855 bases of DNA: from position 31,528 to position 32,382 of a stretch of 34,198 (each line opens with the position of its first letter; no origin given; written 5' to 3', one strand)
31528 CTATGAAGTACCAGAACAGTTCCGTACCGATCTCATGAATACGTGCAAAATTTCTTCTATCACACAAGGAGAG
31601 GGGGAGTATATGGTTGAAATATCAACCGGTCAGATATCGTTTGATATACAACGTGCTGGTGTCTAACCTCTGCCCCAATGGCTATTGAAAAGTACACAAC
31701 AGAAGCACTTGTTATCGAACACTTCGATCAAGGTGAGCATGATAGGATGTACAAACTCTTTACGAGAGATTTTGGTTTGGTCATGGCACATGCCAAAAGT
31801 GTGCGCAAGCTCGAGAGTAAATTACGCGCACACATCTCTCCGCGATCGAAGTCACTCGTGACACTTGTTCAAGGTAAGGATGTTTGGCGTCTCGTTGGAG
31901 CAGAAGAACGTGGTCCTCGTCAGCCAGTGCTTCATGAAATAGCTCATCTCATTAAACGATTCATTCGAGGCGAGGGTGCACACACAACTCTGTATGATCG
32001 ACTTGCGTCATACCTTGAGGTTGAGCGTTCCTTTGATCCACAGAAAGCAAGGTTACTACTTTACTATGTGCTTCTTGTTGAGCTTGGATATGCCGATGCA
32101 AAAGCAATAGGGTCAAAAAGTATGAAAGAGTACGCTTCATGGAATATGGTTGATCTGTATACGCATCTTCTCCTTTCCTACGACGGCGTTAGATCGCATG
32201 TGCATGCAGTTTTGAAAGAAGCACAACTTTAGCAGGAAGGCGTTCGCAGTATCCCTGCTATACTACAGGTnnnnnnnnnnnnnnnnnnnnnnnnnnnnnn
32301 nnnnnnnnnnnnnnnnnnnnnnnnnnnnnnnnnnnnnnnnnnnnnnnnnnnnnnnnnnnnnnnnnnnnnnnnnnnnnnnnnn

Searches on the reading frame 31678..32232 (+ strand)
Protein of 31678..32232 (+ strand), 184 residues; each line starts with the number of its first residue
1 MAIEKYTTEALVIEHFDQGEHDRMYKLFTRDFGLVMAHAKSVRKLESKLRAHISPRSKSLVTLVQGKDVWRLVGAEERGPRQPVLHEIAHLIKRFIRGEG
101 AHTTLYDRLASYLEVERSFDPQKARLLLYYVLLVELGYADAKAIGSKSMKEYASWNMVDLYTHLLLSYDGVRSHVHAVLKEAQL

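Call 70: search_protein_families(library=pfam, proteins=[window:31678-32232:+], max_evalue=0.001)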
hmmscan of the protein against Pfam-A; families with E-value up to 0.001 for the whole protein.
window:31678-32232:+ (184 aa): 1 family
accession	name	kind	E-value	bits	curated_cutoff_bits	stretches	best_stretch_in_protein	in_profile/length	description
PF11967.14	RecO_N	-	1.8e-12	47.5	27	1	5-72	3-71/80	Recombination protein O N terminal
